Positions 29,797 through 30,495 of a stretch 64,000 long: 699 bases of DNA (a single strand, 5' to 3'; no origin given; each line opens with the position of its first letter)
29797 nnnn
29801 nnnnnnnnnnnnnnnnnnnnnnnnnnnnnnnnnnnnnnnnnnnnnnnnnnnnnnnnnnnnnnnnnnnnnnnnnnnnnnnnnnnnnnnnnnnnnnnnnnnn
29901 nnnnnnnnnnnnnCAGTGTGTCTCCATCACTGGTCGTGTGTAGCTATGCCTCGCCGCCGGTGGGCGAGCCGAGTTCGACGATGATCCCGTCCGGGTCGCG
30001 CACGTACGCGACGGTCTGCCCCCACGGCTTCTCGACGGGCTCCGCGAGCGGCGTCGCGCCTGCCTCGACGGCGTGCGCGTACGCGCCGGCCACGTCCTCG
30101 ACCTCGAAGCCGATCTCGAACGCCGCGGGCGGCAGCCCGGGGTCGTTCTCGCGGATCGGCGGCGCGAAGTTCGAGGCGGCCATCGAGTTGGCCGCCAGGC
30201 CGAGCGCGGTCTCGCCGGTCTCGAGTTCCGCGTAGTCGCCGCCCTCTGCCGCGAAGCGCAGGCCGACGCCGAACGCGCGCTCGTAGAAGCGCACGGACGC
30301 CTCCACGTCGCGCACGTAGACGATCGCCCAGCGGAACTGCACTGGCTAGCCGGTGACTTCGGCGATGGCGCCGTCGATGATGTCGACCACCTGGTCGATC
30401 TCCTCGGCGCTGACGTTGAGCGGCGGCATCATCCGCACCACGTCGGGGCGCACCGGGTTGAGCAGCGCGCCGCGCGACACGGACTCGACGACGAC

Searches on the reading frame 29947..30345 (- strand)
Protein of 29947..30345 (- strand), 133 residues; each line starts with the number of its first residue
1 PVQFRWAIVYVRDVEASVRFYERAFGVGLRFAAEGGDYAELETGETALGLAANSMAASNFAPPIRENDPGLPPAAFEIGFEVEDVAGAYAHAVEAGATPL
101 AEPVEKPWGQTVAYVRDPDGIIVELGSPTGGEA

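Call 13: search_protein_families(library=pfam, proteins=[window:29947-30345:-])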
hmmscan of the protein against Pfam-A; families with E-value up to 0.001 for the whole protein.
window:29947-30345:- (133 aa): 5 families
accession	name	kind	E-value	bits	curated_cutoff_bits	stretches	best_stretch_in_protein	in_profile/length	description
PF00903.31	Glyoxalase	-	2e-17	64.1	20.6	1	6-125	4-121/121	Glyoxalase/Bleomycin resistance protein/Dioxygenase superfamily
PF12681.13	Glyoxalase_2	-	1.1e-13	51.6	30.1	1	4-128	1-116/118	Glyoxalase-like domain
PF18029.7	Glyoxalase_6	-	2.3e-07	31.9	23.6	1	10-120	5-100/106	Glyoxalase-like domain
PF22677.2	Ble-like_N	-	9.8e-05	22.5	24.5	1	5-44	3-41/41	Bleomycin resistance protein-like N-terminal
PF13669.12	Glyoxalase_4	-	0.00044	20.9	27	0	10-114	6-109/109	Glyoxalase/Bleomycin resistance protein/Dioxygenase superfamily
